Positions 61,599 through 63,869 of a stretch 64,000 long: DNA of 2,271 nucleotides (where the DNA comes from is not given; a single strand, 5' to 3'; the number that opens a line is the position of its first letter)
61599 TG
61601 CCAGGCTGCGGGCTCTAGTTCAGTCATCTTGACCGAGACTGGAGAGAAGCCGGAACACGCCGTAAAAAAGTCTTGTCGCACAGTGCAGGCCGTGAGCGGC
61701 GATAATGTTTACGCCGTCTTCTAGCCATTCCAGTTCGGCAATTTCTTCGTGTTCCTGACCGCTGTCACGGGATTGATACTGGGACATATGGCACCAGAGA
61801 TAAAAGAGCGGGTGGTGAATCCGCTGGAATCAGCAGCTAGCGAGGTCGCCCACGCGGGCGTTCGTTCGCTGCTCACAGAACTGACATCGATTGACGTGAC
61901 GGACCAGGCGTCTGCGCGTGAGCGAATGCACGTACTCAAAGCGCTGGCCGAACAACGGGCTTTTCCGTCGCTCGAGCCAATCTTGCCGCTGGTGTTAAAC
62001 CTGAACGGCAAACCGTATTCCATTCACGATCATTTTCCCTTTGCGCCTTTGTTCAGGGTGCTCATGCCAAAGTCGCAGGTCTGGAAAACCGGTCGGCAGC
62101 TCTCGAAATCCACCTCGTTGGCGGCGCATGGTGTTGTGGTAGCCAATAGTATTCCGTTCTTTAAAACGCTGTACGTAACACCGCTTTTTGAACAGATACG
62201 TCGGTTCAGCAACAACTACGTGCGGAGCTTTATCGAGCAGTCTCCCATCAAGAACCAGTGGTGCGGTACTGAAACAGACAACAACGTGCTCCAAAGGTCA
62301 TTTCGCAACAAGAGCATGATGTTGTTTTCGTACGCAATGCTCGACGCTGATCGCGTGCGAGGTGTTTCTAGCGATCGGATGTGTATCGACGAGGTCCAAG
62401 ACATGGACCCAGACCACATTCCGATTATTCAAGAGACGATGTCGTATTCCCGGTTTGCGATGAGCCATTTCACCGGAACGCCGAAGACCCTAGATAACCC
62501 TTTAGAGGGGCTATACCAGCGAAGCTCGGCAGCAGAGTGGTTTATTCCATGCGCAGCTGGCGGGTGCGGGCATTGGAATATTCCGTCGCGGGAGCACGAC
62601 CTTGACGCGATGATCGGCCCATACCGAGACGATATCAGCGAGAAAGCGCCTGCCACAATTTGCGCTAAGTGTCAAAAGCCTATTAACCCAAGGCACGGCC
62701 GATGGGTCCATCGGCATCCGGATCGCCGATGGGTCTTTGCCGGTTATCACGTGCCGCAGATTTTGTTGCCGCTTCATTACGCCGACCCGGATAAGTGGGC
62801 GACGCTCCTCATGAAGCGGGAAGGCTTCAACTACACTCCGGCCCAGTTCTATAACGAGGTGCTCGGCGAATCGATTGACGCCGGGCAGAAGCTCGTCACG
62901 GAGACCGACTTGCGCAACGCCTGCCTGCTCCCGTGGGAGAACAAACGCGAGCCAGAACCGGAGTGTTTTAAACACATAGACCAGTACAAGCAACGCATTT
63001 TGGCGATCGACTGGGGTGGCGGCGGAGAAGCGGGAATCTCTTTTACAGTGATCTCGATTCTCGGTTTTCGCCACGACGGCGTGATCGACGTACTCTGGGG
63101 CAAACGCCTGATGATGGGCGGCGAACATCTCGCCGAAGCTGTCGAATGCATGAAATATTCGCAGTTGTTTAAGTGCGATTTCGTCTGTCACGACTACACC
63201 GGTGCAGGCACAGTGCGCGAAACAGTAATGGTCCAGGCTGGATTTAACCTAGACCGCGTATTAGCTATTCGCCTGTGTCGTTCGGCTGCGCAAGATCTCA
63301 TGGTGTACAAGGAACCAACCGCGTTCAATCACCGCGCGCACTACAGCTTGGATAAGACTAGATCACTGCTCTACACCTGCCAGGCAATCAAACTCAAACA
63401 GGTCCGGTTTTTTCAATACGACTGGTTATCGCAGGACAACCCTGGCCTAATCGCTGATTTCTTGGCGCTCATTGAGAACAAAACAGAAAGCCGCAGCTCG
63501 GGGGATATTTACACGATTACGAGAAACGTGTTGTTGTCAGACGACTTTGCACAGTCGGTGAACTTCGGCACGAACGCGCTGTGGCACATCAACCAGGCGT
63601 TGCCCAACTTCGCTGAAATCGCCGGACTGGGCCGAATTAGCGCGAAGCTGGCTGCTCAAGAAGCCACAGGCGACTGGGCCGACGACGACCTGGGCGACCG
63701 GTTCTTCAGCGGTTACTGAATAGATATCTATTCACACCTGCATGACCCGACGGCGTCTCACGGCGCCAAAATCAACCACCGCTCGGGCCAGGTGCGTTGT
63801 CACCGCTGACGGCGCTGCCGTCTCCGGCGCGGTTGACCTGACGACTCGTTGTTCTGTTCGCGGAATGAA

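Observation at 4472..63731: Genome-wide, evenly spaced 12-bp palindrome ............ written into coding genes in all three frames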

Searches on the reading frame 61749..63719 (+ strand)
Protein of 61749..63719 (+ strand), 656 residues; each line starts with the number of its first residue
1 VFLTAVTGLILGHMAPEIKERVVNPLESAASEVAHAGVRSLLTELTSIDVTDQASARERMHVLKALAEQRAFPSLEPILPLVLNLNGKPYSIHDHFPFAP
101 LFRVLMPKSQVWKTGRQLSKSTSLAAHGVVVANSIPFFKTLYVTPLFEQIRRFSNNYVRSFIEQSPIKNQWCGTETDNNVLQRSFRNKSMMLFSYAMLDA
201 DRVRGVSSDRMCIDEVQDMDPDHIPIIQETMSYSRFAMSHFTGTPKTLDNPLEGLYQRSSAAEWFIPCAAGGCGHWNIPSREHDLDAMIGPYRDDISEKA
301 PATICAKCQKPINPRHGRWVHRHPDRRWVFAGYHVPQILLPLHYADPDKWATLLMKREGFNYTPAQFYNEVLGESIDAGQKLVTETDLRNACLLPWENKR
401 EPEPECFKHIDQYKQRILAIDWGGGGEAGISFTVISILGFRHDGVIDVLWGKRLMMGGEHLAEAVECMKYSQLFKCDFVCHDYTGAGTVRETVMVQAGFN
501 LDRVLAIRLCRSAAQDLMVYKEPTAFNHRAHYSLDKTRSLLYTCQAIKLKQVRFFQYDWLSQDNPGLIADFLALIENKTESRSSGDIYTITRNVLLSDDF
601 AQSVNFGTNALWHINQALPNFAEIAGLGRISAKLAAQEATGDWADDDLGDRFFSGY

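Call 8: search_dna_similar(query=window:61749-63719:+, collection=phages, mode=protein, max_rows=15)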
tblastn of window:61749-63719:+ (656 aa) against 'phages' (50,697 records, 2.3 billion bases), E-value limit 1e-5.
Records with a match: 238; places in all: 238; records where one place covers at least 80% of the query: 10.
Best place of each record, by identity: <60% 238.
By first word of the organism name: Bacillus 127; Listeria 54; Staphylococcus 36; Enterococcus 7; Vibrio 3; Lysinibacillus 2; Mammaliicoccus 2; Salmonella 1; Phage 1; Geobacillus 1; and 4 more.
By host as written in the record: Listeria monocytogenes 43; - 22; Bacillus subtilis 18; Bacillus cereus 14; Bacillus pumilus BL8 11; Bacillus subtilis BEST7003 9; Staphylococcus aureus 7; Bacillus thuringiensis subsp. kurstaki 7; and 62 more.
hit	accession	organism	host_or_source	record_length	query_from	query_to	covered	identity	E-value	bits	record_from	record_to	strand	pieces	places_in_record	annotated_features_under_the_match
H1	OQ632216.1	Salmonella phage Arash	Salmonella enterica subsp. enterica ...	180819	82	579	76%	30.3%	6e-54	206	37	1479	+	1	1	large terminase subunit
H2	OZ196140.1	Vibrio phage D181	Seawater and oysters mix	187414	117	579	71%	27.1%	3e-44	176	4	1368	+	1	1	terminase large subunit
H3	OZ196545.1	Vibrio phage D148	Seawater and oysters mix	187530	117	579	71%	27.1%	3e-44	176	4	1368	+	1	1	terminase large subunit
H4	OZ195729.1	Vibrio phage D69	Seawater and oysters mix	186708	117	579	71%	27.1%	4e-44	176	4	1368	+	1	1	terminase large subunit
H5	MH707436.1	Bacillus phage BSP36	Bacillus subtilis KCCM 11780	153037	107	614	77%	24.7%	4e-16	89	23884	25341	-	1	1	putative terminase large subunit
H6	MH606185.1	Bacillus phage BSP38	Bacillus subtilis KCCM 12052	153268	107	614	77%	24.7%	3e-14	83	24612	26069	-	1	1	putative terminase large subunit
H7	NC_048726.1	Bacillus phage BSP38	Bacillus subtilis KCCM 12052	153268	107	614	77%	24.7%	3e-14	83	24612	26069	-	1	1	terminase large subunit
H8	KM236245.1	Bacillus phage Mater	Bacillus megaterium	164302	80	614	82%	22.6%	9e-10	68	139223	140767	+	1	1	large terminase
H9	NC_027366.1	Bacillus phage Mater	Bacillus megaterium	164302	80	614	82%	22.6%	9e-10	68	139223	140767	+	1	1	terminase large subunit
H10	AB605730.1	Bacillus phage SP-10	-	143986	80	621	83%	22.2%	2e-14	84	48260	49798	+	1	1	terminase large subunit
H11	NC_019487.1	Bacillus phage SP-10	-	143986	80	621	83%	22.2%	2e-14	84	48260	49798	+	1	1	terminase large subunit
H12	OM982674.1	Bacillus phage SBSphiJ7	Bacillus subtilis BEST7003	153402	80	614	82%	22.1%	1e-8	64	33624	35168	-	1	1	hypothetical protein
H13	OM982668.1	Bacillus phage SBSphiJ1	Bacillus subtilis BEST7003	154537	80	614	82%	22.1%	1e-8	64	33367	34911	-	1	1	hypothetical protein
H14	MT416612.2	Bacillus phage YungSlug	Bacillus thuringiensis kurstaki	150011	64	594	81%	22.1%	1e-15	87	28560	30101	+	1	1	terminase large subunit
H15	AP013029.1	Bacillus phage phiNIT1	Bacillus subtilis (natto)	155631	80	614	82%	21.9%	6e-9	66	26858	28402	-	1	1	orf589: putative terminase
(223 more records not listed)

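Call 12: find_related_loci(query=window:61749-63719:+, collection=viral_contigs, flank=10000)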
Query window:61749-63719:+ (656 aa) in viral_contigs; peptide patterns used: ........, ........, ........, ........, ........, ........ (x = any residue, [..] = any of these).
82 stretches matched a pattern; 80 encode a relative of the query (tblastn E <= 1e-3); 79 distinct loci.
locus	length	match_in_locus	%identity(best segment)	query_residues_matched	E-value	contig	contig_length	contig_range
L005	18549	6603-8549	95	6-656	0e+0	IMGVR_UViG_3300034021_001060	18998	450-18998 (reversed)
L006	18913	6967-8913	95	6-656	0e+0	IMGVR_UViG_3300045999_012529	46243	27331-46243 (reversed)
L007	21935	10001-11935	91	10-656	0e+0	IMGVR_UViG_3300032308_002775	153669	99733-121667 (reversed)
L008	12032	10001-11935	91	10-656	0e+0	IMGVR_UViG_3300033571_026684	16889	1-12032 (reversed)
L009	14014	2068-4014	90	4-656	0e+0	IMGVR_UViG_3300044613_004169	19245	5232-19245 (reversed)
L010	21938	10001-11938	82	9-656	0e+0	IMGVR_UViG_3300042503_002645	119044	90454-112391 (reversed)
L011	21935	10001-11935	77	11-656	0e+0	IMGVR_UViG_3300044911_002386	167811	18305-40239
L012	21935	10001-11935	77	11-656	0e+0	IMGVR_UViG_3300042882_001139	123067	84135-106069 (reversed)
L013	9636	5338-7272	77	11-656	0e+0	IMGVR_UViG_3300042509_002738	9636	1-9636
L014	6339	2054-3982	75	13-656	0e+0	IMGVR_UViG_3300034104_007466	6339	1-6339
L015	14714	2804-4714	75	10-648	0e+0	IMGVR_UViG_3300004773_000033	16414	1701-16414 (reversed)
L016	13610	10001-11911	75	10-648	0e+0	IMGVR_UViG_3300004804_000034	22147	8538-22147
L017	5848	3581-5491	75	10-648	0e+0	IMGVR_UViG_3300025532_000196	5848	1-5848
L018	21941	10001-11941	72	8-656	0e+0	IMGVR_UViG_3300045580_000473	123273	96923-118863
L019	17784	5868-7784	73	13-653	0e+0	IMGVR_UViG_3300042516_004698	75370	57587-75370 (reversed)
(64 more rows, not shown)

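Call 71: find_related_loci(query=window:61749-63719:+, collection=genome_contigs, flank=3000)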
Query window:61749-63719:+ (656 aa) in genome_contigs; peptide patterns used: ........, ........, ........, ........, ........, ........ (x = any residue, [..] = any of these).
15 stretches matched a pattern, but none encodes a relative of the query by tblastn (E <= 1e-3).
